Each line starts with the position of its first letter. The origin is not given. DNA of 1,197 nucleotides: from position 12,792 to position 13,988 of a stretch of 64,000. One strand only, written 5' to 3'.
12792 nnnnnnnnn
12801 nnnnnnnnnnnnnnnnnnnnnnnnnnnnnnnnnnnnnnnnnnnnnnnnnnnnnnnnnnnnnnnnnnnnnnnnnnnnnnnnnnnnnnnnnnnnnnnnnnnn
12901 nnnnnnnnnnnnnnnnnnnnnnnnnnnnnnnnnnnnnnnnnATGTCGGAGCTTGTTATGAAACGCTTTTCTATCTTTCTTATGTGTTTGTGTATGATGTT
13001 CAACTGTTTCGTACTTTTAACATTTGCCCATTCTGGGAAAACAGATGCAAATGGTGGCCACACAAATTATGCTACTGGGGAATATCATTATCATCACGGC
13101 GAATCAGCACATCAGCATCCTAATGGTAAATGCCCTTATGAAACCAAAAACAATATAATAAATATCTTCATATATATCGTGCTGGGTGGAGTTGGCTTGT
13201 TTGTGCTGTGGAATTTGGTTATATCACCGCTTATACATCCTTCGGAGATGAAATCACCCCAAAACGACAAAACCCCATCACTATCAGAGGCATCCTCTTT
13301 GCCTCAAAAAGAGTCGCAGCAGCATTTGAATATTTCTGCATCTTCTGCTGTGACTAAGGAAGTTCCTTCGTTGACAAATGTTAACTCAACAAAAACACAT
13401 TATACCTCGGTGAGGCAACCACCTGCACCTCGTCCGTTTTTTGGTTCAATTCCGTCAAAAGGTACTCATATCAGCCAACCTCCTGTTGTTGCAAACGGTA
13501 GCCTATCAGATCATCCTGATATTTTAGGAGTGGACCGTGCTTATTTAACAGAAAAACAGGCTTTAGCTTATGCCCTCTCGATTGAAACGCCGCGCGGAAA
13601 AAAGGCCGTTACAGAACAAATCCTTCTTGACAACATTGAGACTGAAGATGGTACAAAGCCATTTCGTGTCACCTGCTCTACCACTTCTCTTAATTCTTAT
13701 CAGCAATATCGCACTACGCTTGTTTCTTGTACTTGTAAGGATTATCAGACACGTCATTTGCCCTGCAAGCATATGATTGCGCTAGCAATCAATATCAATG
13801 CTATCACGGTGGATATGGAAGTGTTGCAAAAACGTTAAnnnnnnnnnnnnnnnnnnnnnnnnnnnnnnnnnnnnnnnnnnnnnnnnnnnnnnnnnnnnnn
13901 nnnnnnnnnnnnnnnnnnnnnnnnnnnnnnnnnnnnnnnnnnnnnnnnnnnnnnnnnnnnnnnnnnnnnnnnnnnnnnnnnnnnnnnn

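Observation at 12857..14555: AT-rich two-gene cassette integrated into the 3' end of truA, with perfect 15-bp direct repeats and the displaced ancestral truA terminus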

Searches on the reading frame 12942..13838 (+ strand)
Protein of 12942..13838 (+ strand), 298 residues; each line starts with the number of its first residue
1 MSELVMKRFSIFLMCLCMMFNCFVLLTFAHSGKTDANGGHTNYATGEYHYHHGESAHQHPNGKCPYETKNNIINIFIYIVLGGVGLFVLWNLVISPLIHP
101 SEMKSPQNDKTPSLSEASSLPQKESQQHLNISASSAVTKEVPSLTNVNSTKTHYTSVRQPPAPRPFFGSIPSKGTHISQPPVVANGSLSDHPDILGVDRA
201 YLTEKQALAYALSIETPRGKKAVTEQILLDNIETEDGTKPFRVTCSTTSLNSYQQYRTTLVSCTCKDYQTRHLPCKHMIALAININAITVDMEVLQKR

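Call 6: search_protein_families(library=pfam, proteins=[window:12942-13838:+], max_evalue=0.1)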
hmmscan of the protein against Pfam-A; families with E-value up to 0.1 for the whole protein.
window:12942-13838:+ (298 aa): 2 families
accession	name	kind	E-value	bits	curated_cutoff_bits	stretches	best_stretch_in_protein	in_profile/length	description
PF04434.22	SWIM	-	1.3e-07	31.4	19.6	1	242-285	2-37/38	SWIM zinc finger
PF05434.16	Tmemb_9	-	0.034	14.4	28.6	1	58-141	34-120/145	TMEM9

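Call 7: search_protein_families(library=padloc, proteins=[window:12942-13838:+], max_evalue=1)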
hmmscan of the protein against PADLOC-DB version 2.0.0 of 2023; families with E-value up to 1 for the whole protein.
window:12942-13838:+ (298 aa): 1 family
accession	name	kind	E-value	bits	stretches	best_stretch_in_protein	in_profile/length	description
PDLC02972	SWIM_XIII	-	0.0019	14.9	1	247-286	462-504/509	-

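Call 8: search_protein_families(library=phrogs, proteins=[window:12942-13838:+], max_evalue=1)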
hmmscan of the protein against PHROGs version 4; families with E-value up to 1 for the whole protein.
window:12942-13838:+ (298 aa): 3 families
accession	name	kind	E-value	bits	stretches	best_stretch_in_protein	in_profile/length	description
phrog_17897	-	unknown function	0.081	13.8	1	214-290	15-92/129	-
phrog_197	-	moron, auxiliary metabolic gene and host takeover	0.15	12.4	1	76-161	231-313/486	Zot-like toxin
phrog_8996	-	unknown function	0.36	11.8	1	262-278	8-24/70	-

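Call 17: find_homologous_proteins(query=window:12942-13838:+, max_evalue=0.001)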
Query window:12942-13838:+ (298 aa): 166 proteins with E <= 0.001 among 716 candidates; the best 120 are listed.
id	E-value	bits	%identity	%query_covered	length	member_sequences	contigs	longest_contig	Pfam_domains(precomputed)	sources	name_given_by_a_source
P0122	2.1e-197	672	100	98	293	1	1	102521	PF04434.23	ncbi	-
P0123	6.8e-81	290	49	98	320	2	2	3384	PF04434.23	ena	-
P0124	5.2e-72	261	46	98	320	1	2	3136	PF04434.23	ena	-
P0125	1.2e-67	246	63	38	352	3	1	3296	-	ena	-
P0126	1.6e-62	230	43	92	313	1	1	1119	PF04434.23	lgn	-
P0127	1.1e-61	227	42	98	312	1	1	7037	PF04434.23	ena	-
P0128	5.5e-59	218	42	98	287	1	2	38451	-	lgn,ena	-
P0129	5.8e-57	211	40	91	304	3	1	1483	PF04434.23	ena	-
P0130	2.2e-54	203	40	98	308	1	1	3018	PF04434.23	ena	-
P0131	2.8e-51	193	77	39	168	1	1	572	PF04434.23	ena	-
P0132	5.4e-45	172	33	99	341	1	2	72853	-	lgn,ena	-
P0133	2.3e-40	157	32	96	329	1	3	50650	PF04434.23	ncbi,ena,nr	ncbi:MAG: YHYH domain-containing protein [Clostridia bacterium]|nr:YHYH domain-containing protein [C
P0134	3.4e-38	150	33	97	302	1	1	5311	-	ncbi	-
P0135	2.8e-36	143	30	98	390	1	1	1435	PF04434.23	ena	-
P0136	7.7e-36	142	33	98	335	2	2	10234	-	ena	-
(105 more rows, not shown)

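Call 18: find_encoding_contigs(protein=P0128, flank=8000, max_places=4)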
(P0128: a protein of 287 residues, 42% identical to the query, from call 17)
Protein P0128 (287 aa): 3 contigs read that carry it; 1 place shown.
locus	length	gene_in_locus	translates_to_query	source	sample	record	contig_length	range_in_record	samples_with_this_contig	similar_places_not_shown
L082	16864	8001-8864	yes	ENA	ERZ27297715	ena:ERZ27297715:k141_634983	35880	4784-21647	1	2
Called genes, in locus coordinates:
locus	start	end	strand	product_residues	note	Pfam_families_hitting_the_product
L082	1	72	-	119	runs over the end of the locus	PF08774:VRR_NUC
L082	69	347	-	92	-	PF14359:DUF4406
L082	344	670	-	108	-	PF04448:DUF551 (weak)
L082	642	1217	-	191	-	-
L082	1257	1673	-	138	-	-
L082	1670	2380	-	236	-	-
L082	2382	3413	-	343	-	PF11300:DUF3102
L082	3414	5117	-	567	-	PF14284:PcfJ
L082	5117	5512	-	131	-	-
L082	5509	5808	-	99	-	-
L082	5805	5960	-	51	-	-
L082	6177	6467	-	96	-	-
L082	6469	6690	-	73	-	PF12844:HTH_19, PF13560:HTH_31, PF01381:HTH_3, PF13443:HTH_26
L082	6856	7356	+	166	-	-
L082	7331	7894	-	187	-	PF06114:Peptidase_M78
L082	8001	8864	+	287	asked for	-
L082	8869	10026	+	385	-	PF14659:Phage_int_SAM_3, PF00589:Phage_integrase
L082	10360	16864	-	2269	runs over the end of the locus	PF18812:PBECR3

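Call 19: find_encoding_contigs(protein=P0127, flank=8000, max_places=4)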
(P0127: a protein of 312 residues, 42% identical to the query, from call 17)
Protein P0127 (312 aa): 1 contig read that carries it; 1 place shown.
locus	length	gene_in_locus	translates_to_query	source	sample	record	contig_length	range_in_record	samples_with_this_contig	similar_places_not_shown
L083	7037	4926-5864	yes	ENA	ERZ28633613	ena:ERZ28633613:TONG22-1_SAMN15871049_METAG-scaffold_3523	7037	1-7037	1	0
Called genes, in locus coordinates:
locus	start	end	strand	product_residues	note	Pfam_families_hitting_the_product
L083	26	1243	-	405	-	PF02195:ParB_N, PF17762:HTH_ParB (weak)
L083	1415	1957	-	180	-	-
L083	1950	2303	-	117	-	-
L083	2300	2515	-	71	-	-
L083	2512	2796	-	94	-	-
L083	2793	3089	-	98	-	-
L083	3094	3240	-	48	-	-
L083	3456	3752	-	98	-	-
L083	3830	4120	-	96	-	-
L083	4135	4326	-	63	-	PF13560:HTH_31, PF12844:HTH_19 (weak), PF01381:HTH_3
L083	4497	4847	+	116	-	-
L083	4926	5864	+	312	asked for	PF04434:SWIM (faint)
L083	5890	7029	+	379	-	PF14657:Arm-DNA-bind_4 (weak), PF14659:Phage_int_SAM_3, PF00589:Phage_integrase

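Call 20: find_encoding_contigs(protein=P0123, flank=8000, max_places=4)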
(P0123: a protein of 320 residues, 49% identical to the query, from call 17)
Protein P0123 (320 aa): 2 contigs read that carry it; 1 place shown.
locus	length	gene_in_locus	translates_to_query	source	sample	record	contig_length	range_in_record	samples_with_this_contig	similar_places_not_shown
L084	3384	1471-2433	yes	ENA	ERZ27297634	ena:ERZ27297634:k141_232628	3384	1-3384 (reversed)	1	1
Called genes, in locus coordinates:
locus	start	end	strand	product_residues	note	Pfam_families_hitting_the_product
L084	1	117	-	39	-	?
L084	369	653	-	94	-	-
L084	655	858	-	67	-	PF13560:HTH_31, PF12844:HTH_19, PF01381:HTH_3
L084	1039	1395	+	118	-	PF01381:HTH_3 (weak)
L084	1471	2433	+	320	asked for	PF04434:SWIM (weak)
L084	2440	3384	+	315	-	?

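Call 21: find_encoding_contigs(protein=P0133, flank=8000, max_places=4)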
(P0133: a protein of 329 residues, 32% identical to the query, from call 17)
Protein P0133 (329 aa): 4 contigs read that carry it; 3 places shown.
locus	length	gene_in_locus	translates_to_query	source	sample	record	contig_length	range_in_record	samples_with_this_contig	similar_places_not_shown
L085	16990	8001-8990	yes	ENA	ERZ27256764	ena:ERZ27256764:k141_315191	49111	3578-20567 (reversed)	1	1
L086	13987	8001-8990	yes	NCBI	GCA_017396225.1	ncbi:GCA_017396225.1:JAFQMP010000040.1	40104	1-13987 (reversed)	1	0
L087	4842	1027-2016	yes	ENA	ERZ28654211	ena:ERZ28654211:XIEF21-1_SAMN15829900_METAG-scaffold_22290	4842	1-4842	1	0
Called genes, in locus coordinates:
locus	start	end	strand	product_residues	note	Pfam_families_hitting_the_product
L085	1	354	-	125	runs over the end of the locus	-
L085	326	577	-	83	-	-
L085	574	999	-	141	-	-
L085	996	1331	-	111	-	PF14359:DUF4406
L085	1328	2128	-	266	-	PF09681:Phage_rep_org_N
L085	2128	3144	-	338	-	PF11300:DUF3102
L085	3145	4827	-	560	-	PF14284:PcfJ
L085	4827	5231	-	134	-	-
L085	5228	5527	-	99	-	-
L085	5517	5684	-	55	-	-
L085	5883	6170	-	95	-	-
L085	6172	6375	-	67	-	PF13560:HTH_31, PF12844:HTH_19, PF01381:HTH_3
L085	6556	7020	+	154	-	-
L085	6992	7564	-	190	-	PF06114:Peptidase_M78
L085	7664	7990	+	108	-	-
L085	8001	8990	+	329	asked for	PF04434:SWIM (weak)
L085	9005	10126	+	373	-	PF14659:Phage_int_SAM_3, PF00589:Phage_integrase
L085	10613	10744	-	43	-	-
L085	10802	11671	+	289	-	PF00398:RrnaAD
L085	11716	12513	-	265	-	PF01381:HTH_3, PF12844:HTH_19, PF13443:HTH_26, PF00717:Peptidase_S24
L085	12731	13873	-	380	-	PF00849:PseudoU_synth_2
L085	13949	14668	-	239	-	PF10105:DUF2344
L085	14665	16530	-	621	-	PF19864:Radical_SAM_N2, PF04055:Radical_SAM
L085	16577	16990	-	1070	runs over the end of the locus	-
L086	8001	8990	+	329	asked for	PF04434:SWIM (weak)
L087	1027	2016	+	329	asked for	PF04434:SWIM (weak)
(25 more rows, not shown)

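Call 22: find_encoding_contigs(protein=P0132, flank=8000, max_places=4)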
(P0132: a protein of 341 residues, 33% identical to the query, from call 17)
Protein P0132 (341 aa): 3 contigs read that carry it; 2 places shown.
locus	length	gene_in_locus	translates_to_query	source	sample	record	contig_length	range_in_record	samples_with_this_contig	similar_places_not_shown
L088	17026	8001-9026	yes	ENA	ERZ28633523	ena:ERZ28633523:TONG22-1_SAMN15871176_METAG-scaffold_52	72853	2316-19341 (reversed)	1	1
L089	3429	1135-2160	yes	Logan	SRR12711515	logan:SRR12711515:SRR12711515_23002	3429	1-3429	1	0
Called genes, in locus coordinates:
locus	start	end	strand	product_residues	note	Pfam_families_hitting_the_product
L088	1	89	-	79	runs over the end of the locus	-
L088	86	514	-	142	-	-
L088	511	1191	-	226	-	-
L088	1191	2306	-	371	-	PF11300:DUF3102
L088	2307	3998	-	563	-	PF14284:PcfJ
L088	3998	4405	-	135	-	-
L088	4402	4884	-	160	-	-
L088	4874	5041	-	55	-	-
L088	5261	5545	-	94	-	-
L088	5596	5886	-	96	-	-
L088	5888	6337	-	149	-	-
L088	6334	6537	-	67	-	PF01381:HTH_3, PF13443:HTH_26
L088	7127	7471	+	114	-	PF01381:HTH_3, PF13443:HTH_26 (weak)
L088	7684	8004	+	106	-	-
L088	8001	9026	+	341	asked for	-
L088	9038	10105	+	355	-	PF14659:Phage_int_SAM_3, PF00589:Phage_integrase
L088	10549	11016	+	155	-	-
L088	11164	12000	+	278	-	PF02811:PHP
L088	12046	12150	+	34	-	-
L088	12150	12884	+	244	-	PF12695:Abhydrolase_5, PF12146:Hydrolase_4 (weak), PF00561:Abhydrolase_1 (faint)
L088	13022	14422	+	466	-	-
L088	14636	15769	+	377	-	PF00248:Aldo_ket_red, PF13746:Fer4_18 (faint), PF13237:Fer4_10 (faint), PF13183:Fer4_8, PF12838:Fer4_7 (faint), PF13187:Fer4_9 (weak), PF13534:Fer4_17 (weak)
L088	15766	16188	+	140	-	PF08973:TM1506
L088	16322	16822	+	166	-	-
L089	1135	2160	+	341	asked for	-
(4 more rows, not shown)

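Call 27: find_related_loci(query=A1, collection=viral_contigs, flank=10000)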
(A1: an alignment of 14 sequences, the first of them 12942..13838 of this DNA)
Query A1 (298 aa) in viral_contigs; peptide patterns used: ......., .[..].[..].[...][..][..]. (x = any residue, [..] = any of these).
24 stretches matched a pattern; 12 encode a relative of the query (tblastn E <= 1e-3); 12 distinct loci.
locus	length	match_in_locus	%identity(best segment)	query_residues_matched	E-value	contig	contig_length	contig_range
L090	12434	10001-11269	53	13-295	9e-15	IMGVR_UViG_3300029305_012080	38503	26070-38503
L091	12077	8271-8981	39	229-283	9e-8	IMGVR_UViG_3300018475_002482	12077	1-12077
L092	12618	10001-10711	39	229-283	9e-8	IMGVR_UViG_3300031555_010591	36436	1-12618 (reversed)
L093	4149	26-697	49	240-288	2e-7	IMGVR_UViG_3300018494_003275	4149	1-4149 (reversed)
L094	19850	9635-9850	36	218-289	2e-6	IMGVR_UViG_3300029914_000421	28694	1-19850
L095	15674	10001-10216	36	218-289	2e-6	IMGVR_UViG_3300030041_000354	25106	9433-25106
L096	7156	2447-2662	36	218-289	2e-6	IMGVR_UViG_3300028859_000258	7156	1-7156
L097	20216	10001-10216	36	218-289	2e-6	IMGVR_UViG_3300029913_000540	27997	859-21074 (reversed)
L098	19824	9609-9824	36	218-289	2e-6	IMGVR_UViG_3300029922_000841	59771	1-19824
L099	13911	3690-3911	32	218-293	1e-4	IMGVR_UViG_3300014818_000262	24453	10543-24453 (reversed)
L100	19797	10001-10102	51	256-288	4e-4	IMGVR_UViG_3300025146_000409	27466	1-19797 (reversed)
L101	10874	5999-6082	54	262-289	5e-4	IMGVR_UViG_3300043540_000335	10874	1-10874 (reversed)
